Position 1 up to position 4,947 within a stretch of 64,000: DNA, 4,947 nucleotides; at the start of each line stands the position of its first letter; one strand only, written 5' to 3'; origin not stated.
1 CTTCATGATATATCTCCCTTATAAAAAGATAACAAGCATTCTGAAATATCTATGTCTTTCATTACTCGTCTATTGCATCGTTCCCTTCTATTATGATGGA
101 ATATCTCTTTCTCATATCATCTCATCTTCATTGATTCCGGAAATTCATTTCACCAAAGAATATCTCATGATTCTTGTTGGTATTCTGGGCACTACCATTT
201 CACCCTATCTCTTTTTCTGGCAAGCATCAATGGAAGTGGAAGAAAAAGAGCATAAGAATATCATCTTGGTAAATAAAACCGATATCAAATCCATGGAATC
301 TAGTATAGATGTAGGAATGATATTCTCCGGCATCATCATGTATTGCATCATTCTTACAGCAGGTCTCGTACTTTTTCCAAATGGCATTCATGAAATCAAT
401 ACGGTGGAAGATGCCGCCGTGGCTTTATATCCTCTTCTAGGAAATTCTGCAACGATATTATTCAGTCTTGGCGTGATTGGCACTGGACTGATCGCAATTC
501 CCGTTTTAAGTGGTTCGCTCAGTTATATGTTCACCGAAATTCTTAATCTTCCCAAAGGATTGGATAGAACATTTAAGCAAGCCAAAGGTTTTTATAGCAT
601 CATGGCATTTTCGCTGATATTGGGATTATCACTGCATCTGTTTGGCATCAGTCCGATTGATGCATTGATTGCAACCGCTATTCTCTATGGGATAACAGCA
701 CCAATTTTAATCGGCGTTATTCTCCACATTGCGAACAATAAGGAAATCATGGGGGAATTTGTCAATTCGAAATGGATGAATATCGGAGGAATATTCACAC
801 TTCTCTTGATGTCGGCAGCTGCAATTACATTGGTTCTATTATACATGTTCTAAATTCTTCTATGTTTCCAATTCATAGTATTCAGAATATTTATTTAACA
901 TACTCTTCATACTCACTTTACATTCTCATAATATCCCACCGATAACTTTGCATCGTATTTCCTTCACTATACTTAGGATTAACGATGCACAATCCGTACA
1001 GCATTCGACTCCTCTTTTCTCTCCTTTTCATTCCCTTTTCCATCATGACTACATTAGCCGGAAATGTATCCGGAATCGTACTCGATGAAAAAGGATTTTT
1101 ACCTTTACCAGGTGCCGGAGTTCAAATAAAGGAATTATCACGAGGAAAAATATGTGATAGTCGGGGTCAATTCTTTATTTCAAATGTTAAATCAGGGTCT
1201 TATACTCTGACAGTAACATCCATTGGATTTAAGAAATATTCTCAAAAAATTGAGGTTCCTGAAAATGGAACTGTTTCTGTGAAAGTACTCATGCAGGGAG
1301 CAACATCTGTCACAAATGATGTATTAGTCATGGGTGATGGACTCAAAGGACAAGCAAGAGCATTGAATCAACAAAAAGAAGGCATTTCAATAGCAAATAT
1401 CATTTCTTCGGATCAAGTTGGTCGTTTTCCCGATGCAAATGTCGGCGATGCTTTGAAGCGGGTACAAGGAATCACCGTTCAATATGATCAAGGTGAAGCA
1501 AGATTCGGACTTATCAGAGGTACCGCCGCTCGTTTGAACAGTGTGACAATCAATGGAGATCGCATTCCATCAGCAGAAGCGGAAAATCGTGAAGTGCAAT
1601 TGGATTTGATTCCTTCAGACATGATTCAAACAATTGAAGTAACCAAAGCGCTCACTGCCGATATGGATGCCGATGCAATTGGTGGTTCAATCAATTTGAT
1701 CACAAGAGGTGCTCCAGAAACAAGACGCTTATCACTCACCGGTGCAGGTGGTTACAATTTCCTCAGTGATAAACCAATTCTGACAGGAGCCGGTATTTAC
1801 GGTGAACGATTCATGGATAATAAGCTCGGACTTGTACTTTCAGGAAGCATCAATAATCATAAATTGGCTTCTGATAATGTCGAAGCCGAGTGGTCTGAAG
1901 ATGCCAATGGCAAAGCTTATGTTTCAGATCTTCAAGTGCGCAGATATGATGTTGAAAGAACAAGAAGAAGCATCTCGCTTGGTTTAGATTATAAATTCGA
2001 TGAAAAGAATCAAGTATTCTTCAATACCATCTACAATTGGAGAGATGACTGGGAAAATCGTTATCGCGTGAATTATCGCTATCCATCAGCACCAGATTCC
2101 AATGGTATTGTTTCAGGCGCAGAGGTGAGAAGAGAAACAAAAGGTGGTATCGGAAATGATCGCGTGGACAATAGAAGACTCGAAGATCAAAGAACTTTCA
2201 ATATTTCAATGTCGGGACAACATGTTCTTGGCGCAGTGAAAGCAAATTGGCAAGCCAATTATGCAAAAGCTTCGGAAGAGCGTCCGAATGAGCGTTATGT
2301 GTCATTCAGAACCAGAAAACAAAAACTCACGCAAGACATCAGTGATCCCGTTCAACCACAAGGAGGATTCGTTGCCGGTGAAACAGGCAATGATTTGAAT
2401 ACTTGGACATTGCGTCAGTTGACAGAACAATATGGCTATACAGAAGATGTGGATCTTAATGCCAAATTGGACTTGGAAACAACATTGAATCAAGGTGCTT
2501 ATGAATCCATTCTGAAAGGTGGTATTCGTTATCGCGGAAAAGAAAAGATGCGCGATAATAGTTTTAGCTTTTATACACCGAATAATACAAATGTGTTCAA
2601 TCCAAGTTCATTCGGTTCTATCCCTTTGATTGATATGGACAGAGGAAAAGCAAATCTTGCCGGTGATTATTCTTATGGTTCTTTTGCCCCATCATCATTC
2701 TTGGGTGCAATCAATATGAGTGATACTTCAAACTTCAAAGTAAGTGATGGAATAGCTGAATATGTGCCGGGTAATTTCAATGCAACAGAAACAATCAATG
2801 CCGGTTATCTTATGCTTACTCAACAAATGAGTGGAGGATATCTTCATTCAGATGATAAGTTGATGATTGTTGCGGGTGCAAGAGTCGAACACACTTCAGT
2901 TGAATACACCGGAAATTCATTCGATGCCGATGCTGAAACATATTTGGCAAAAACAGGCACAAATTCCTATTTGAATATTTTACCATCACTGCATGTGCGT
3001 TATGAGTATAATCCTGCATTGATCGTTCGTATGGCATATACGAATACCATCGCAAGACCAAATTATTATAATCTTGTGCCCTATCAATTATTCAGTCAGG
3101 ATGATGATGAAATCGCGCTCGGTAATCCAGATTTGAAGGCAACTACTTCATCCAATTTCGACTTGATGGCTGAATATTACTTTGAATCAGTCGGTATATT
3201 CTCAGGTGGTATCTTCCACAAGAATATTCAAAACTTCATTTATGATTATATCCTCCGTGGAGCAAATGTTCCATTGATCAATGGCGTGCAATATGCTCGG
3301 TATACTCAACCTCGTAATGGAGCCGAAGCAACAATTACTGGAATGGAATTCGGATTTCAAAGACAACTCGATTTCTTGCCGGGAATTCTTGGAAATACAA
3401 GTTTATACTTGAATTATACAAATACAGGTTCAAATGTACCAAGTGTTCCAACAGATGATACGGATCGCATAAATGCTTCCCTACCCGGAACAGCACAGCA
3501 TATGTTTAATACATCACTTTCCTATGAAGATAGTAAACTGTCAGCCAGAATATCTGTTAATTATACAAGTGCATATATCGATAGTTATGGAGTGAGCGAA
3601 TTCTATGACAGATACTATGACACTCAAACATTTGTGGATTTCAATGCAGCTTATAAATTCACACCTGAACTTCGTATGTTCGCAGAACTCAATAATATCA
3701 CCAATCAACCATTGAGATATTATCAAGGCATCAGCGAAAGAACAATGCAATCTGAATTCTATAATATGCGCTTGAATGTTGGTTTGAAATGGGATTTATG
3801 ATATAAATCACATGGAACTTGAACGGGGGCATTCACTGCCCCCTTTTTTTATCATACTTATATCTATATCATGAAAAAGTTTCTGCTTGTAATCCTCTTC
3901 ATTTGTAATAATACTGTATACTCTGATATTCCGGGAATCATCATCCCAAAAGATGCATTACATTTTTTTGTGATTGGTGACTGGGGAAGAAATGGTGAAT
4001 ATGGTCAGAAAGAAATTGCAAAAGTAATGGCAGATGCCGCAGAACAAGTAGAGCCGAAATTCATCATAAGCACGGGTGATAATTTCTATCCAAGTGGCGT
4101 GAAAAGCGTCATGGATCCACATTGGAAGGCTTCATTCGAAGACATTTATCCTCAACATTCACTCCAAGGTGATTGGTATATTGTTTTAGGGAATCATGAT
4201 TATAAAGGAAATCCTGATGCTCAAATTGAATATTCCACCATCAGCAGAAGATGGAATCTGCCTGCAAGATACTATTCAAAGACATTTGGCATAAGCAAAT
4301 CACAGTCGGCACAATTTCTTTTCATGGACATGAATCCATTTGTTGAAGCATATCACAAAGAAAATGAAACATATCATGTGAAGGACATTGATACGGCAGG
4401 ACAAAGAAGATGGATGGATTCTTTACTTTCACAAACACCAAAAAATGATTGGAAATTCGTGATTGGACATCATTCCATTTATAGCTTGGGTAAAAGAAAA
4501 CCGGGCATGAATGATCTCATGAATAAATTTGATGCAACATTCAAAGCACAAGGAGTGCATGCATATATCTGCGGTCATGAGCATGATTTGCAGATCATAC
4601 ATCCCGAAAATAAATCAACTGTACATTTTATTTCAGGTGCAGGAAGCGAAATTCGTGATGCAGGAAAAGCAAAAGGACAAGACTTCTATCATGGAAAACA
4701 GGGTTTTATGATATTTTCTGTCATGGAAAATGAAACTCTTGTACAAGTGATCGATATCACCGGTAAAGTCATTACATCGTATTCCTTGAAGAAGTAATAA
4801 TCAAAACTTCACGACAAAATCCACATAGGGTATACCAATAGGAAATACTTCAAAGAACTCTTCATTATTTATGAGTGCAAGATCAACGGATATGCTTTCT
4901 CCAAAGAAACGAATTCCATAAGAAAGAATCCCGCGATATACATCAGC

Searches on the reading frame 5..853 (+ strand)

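Call 42: search_protein_families(library=pfam, proteins=[window:5-853:+], max_evalue=0.001)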
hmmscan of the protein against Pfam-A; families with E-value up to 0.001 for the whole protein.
window:5-853:+ (282 aa): 1 family
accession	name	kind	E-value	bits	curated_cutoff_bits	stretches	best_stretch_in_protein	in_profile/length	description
PF01566.24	Nramp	-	3.5e-44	151.8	29.8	1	5-255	112-356/357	Natural resistance-associated macrophage protein-like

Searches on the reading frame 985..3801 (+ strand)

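Call 42: search_protein_families(library=pfam, proteins=[window:985-3801:+], max_evalue=0.001)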
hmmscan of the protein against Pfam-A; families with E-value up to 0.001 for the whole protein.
window:985-3801:+ (938 aa): 6 families
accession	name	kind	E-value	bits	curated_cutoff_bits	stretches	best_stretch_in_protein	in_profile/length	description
PF00593.30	TonB_dep_Rec_b-barrel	-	1.6e-33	117.7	27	1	457-905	33-436/436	TonB dependent receptor-like, beta-barrel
PF13715.12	CarbopepD_reg_2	-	1.9e-16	60.3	32.2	1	28-115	1-88/88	CarboxypepD_reg-like domain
PF07715.20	Plug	-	2.8e-14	53.9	23.9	1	136-234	8-106/107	TonB-dependent Receptor Plug Domain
PF13620.12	CarboxypepD_reg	-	1.6e-12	48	32.3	1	28-103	2-81/82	Carboxypeptidase regulatory-like domain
PF14686.12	fn3_3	-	0.00035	20.7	24.4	0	58-97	32-73/75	Polysaccharide lyase family 4, domain II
PF08308.17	PEGA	-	0.00074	19.8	20.8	0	65-102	29-67/71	PEGA domain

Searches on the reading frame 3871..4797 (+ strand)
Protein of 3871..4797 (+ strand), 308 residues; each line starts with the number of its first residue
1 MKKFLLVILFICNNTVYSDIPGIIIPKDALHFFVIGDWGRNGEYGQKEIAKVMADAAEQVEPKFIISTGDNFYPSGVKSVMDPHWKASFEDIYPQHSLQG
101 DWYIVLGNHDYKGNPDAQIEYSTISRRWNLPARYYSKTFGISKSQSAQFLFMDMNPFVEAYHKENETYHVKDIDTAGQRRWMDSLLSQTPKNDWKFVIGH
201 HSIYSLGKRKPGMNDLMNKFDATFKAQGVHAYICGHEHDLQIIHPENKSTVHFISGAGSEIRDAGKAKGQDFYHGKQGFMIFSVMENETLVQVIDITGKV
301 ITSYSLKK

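Call 42: search_protein_families(library=pfam, proteins=[window:3871-4797:+], max_evalue=0.001)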
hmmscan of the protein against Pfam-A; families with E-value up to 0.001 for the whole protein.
window:3871-4797:+ (308 aa): 1 family
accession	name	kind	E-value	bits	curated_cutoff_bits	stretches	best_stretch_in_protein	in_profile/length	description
PF00149.33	Metallophos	-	4e-18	67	21.5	1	31-239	2-190/191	Calcineurin-like phosphoesterase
